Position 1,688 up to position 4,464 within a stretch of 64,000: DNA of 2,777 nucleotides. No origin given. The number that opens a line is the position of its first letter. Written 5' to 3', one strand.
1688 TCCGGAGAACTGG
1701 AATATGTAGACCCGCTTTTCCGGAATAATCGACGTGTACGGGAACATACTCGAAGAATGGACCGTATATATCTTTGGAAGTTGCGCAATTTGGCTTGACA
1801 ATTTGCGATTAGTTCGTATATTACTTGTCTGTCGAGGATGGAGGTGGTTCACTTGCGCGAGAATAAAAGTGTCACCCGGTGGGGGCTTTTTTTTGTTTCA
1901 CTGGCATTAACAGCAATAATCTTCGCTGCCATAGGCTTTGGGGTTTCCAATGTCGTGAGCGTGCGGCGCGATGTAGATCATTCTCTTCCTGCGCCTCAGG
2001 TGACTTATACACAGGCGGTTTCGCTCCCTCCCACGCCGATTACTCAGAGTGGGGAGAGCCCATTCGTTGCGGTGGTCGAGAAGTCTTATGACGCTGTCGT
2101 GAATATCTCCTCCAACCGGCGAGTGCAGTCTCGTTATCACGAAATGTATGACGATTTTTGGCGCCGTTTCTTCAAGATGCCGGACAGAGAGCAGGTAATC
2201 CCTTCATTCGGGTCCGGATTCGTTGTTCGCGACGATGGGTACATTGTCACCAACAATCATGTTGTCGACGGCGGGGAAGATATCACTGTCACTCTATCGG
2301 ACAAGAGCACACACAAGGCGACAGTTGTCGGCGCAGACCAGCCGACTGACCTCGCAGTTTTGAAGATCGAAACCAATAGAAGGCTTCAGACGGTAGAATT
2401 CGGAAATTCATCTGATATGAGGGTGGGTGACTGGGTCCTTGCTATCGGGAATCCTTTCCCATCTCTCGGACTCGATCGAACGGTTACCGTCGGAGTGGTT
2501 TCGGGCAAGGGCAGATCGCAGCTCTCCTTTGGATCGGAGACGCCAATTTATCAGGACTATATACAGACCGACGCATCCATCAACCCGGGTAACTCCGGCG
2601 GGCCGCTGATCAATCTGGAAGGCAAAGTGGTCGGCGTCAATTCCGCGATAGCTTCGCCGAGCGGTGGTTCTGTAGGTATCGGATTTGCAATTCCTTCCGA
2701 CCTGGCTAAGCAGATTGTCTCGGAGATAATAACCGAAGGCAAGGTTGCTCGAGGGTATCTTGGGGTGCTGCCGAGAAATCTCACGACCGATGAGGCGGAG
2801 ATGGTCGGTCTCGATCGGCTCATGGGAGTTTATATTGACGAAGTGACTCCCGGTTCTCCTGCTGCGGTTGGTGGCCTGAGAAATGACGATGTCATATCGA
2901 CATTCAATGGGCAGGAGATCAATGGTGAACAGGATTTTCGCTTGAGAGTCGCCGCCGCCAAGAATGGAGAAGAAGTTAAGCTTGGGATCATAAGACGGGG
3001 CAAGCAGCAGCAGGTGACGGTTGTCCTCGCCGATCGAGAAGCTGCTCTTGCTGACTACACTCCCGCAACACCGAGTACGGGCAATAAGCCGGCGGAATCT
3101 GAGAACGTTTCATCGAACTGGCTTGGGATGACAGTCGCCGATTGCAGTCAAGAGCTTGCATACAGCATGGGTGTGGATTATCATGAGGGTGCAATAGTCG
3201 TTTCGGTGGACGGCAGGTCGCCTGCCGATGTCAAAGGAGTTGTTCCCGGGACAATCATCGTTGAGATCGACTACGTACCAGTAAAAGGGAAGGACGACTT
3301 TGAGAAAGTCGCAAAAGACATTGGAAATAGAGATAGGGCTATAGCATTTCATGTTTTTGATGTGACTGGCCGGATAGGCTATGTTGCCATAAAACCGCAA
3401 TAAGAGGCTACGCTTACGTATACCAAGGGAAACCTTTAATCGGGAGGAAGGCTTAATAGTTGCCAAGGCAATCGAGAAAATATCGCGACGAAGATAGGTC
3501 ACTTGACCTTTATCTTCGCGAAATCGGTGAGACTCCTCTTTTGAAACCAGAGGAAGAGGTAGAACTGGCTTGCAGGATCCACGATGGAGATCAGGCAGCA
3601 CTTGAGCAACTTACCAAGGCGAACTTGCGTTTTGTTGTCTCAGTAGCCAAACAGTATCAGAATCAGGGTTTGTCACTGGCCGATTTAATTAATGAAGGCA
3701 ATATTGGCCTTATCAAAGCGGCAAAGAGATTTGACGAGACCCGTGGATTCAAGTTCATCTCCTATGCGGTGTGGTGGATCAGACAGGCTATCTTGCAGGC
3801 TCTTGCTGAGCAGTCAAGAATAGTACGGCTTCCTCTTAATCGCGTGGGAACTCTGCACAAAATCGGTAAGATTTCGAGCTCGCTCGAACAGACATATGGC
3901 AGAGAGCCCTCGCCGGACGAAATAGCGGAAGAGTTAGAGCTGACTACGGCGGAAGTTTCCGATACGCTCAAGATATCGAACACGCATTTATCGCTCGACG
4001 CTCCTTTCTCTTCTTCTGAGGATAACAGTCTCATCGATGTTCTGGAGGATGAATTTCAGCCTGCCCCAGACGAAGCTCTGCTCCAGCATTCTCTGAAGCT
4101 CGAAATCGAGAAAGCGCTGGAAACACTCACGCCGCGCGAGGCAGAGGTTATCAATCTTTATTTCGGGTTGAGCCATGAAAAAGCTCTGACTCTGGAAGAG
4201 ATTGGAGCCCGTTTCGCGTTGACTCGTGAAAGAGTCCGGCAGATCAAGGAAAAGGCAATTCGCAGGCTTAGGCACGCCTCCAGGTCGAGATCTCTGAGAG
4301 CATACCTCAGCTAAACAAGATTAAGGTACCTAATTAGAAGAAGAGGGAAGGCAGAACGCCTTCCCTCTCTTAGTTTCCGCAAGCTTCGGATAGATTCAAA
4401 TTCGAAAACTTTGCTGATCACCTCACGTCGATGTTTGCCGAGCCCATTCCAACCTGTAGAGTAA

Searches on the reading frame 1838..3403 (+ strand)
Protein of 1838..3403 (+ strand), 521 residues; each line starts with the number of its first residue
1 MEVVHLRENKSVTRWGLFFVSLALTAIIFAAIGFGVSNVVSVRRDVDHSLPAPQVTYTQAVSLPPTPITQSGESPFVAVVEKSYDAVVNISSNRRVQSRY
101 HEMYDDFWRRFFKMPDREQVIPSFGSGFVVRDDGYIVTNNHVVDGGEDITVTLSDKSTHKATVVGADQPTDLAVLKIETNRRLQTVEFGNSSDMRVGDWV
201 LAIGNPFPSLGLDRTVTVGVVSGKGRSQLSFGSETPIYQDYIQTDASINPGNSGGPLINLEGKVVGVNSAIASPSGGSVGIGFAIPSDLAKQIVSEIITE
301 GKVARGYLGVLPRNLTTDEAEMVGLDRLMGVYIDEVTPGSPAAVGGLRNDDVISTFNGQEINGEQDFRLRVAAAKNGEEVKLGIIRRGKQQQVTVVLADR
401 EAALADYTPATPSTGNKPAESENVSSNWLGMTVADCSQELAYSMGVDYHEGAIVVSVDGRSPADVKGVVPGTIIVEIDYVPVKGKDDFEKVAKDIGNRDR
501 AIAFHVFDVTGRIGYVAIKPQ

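Call 3: search_protein_families(library=pfam, proteins=[window:1838-3403:+], max_evalue=0.1)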
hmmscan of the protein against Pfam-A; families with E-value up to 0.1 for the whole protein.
window:1838-3403:+ (521 aa): 9 families
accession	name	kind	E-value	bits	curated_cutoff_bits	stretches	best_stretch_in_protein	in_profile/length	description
PF13365.12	Trypsin_2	-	5.3e-36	124.9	27.6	1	125-267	1-144/144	Trypsin-like peptidase domain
PF00089.32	Trypsin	-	4e-22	79.6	20.6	1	124-290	26-216/220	Trypsin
PF13180.12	PDZ_2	-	2.5e-20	73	27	2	306-396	1-79/80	PDZ domain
PF17820.7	PDZ_6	-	2.3e-12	46.9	27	2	333-386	2-54/54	PDZ domain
PF00595.29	PDZ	-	3.9e-11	43.6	23.2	1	319-384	23-80/81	PDZ domain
PF12812.13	PDZ_1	-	0.00017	22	28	1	427-495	9-75/78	PDZ-like domain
PF19805.5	DUF6288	-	0.00036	20.2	26.3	1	331-397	3-76/402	Family of unknown function (DUF6288)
PF14685.13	PDZ_Tricorn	-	0.0044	17.4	25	0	444-467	36-59/88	Tricorn protease PDZ domain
PF10459.15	Peptidase_S46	-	0.0059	15.7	22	0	244-268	626-650/698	Peptidase S46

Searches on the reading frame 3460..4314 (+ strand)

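Call 3: search_protein_families(library=pfam, proteins=[window:3460-4314:+], max_evalue=0.1)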
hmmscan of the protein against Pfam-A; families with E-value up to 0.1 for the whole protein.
window:3460-4314:+ (284 aa): 5 families
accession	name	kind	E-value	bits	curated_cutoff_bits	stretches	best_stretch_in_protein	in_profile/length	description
PF04542.20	Sigma70_r2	-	1.2e-19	70.3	24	1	53-120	3-70/71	Sigma-70 region 2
PF04545.22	Sigma70_r4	-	5e-19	68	24.1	1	219-272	1-50/50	Sigma-70, region 4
PF04539.22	Sigma70_r3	-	1.3e-18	67.3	25.3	1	132-205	3-76/78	Sigma-70 region 3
PF00140.25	Sigma70_r1_2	-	1.2e-14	54.4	22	1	14-46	2-34/34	Sigma-70 factor, region 1.2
PF08281.18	Sigma70_r4_2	-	0.0053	16.8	25.7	1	214-240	2-30/54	Sigma-70, region 4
